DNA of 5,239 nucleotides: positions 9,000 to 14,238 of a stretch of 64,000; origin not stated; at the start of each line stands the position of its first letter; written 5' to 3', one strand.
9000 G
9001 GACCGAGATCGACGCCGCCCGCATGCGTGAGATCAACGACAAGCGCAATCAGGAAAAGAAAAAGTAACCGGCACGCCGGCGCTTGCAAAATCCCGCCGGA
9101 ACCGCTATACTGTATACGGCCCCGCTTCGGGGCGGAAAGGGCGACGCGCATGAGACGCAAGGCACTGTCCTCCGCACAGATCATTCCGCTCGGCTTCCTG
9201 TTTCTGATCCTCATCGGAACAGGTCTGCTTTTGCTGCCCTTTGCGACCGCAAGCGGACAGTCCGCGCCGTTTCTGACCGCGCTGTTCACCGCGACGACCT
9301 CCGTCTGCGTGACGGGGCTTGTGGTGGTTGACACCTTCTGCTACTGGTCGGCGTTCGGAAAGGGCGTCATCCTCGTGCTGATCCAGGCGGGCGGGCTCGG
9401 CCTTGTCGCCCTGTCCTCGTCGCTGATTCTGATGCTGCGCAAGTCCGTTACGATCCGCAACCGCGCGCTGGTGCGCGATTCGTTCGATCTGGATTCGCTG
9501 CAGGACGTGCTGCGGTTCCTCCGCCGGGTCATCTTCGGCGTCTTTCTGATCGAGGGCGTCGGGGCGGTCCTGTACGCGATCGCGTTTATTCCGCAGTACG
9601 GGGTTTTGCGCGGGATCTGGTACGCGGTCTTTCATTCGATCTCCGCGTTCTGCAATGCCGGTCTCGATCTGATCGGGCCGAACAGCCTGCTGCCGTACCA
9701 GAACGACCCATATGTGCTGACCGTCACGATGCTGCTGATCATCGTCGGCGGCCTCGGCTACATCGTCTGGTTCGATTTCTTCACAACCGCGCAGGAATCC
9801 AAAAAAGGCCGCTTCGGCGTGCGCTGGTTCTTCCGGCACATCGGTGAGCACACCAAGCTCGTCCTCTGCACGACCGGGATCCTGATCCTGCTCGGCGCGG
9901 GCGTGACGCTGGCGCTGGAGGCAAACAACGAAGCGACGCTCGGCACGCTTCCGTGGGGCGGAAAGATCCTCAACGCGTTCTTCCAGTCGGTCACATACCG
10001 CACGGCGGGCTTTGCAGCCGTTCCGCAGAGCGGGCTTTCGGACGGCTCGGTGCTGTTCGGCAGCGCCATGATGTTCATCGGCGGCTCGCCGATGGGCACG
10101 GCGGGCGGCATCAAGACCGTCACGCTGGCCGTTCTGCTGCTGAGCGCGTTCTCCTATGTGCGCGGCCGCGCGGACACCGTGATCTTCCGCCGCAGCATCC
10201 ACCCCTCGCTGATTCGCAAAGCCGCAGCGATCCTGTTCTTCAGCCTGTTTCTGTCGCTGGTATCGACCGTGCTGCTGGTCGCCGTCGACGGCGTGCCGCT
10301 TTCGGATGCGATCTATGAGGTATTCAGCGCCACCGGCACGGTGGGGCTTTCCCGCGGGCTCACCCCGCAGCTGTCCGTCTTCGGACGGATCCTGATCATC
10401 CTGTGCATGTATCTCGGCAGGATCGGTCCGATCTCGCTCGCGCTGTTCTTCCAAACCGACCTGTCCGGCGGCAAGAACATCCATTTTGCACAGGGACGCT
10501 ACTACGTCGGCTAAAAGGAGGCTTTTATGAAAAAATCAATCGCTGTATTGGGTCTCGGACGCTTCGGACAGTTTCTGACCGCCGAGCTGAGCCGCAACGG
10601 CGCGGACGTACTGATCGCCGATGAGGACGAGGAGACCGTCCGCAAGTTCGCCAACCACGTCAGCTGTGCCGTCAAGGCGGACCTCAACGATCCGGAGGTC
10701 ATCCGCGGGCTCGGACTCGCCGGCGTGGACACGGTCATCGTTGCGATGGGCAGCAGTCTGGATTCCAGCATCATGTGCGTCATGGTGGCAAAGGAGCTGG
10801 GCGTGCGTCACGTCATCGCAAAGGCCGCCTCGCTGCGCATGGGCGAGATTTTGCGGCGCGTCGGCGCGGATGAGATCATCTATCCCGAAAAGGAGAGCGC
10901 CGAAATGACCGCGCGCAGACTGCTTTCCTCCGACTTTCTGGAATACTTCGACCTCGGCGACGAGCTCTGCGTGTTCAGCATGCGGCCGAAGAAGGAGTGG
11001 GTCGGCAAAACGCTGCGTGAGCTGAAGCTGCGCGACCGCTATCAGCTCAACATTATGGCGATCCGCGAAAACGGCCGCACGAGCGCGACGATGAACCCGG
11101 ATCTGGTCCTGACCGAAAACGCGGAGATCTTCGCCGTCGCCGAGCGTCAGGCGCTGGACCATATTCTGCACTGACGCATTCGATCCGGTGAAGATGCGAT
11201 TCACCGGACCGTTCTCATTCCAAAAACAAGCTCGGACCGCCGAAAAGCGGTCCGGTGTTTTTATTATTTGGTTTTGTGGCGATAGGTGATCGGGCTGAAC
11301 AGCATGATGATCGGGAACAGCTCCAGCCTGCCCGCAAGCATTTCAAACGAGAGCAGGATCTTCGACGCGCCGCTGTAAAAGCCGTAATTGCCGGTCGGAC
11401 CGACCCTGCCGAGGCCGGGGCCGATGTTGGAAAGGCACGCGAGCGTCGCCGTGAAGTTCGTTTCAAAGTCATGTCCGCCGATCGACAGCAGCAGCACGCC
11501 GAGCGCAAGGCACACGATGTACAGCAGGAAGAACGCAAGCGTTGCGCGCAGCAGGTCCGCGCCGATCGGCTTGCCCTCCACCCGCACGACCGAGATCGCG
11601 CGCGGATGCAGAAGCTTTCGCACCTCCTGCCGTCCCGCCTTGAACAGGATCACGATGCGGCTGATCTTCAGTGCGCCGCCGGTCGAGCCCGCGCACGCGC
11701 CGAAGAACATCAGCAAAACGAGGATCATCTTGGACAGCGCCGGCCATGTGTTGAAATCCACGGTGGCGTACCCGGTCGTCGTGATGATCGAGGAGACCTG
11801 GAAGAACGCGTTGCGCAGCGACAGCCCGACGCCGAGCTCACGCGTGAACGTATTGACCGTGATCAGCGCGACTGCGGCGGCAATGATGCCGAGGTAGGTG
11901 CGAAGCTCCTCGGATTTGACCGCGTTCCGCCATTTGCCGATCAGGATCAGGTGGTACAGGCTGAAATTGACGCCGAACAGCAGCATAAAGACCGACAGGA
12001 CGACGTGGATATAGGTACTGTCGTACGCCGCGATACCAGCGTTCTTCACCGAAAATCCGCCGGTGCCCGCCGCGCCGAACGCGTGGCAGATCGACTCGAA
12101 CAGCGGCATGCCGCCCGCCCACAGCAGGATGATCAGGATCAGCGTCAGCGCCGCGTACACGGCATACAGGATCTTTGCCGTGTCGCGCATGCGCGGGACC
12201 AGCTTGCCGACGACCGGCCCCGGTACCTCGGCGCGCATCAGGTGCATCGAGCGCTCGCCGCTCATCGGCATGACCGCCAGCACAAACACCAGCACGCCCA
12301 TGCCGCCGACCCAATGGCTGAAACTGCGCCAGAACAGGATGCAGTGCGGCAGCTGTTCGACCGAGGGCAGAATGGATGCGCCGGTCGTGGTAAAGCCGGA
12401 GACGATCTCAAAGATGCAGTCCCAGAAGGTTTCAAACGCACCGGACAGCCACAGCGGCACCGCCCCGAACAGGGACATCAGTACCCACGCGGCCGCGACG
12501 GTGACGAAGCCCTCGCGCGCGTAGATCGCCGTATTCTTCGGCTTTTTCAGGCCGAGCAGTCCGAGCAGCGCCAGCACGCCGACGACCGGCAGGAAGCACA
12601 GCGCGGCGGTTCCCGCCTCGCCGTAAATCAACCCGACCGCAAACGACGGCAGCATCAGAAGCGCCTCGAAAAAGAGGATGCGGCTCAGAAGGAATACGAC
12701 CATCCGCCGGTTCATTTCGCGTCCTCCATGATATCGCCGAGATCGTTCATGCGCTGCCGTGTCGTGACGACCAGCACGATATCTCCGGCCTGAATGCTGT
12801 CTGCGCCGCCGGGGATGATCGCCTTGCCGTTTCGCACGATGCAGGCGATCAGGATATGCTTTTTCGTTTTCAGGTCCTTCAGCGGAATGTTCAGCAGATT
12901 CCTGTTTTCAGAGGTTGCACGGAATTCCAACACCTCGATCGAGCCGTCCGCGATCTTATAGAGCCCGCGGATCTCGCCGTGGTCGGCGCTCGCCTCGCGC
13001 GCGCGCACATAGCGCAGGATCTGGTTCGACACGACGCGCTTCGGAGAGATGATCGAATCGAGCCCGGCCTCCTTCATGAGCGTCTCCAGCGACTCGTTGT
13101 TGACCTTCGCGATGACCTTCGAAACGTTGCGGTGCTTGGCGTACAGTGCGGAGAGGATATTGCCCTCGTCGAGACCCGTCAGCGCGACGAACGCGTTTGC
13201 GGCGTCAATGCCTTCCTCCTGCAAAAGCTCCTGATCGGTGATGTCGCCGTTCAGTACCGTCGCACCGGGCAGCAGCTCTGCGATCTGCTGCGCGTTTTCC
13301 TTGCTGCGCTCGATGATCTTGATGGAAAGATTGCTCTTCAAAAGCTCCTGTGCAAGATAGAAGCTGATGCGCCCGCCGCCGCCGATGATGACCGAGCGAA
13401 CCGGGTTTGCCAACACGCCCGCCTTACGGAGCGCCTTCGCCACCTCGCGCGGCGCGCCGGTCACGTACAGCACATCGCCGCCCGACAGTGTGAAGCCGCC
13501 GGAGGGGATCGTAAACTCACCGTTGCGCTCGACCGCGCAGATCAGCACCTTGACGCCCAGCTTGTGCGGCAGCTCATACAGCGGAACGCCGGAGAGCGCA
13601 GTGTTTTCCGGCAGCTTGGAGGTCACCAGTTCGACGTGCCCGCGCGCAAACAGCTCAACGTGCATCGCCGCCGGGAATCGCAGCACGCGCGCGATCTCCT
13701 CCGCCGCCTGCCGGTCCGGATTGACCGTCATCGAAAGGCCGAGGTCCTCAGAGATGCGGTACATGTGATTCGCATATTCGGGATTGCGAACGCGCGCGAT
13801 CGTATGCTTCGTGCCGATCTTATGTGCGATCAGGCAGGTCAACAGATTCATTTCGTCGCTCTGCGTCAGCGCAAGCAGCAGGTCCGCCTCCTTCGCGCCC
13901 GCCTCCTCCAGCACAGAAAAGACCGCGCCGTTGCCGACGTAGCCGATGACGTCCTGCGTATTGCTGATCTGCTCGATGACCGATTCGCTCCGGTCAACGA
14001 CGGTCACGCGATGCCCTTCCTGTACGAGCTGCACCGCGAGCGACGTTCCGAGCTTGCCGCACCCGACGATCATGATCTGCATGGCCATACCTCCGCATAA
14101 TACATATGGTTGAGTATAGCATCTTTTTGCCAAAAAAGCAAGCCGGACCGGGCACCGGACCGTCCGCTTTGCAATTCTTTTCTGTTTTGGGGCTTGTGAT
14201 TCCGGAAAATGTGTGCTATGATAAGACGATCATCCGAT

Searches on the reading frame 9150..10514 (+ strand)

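Call 31: search_protein_families(library=pfam, proteins=[window:9150-10514:+], max_evalue=0.000001)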
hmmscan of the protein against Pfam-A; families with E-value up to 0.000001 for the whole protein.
window:9150-10514:+ (454 aa): 1 family
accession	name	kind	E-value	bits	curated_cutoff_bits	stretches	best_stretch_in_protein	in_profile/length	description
PF02386.22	TrkH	-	1.4e-60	205.7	27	1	24-443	51-499/502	Cation transport protein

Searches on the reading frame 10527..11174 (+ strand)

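Call 31: search_protein_families(library=pfam, proteins=[window:10527-11174:+], max_evalue=0.000001)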
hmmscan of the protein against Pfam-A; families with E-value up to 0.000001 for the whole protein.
window:10527-11174:+ (215 aa): 2 families
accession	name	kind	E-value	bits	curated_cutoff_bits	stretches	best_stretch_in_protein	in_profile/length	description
PF02254.24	TrkA_N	-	8.7e-24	84.5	23.8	1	5-120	1-116/116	TrkA-N domain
PF02080.26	TrkA_C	-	3.2e-10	40.2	27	1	153-213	7-66/71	TrkA-C domain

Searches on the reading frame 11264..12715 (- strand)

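Call 31: search_protein_families(library=pfam, proteins=[window:11264-12715:-], max_evalue=0.000001)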
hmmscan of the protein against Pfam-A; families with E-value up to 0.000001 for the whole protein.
window:11264-12715:- (483 aa): 1 family
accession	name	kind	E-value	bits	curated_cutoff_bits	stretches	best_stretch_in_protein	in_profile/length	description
PF02386.22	TrkH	-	8.7e-67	226.1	27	1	56-474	21-491/502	Cation transport protein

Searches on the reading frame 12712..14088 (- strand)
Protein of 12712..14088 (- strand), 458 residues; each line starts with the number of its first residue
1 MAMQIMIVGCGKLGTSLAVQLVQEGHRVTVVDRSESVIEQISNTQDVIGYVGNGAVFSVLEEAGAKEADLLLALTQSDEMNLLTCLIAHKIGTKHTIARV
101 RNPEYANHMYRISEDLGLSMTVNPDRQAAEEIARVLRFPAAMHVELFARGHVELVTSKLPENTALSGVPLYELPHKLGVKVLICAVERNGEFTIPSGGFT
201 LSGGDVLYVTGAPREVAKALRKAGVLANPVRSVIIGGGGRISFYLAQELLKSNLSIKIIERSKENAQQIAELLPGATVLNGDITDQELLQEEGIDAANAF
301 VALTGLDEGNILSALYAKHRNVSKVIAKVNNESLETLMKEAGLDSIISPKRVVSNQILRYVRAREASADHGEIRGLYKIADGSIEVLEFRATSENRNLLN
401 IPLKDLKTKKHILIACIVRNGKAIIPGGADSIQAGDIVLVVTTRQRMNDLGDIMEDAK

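Call 31: search_protein_families(library=pfam, proteins=[window:12712-14088:-], max_evalue=0.000001)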
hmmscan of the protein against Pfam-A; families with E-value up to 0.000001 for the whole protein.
window:12712-14088:- (458 aa): 6 families
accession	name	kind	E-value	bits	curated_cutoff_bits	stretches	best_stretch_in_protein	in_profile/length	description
PF02254.24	TrkA_N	-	6.7e-53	178.4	23.8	2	233-349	1-116/116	TrkA-N domain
PF02080.26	TrkA_C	-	5.6e-24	84.3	27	2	156-222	3-69/71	TrkA-C domain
PF03435.24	Sacchrp_dh_NADP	-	6.9e-08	33.3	25.1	0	5-45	1-43/129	Saccharopine dehydrogenase NADP binding domain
PF03807.23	F420_oxidored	-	7.9e-08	33.2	21.6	0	5-44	2-43/94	NADP oxidoreductase coenzyme F420-dependent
PF01488.26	Shikimate_DH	-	1.4e-07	32.1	24.3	0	3-45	13-56/138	Shikimate / quinate 5-dehydrogenase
PF13241.12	NAD_binding_7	-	3.4e-07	31.2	22.1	0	4-83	9-77/104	Putative NAD(P)-binding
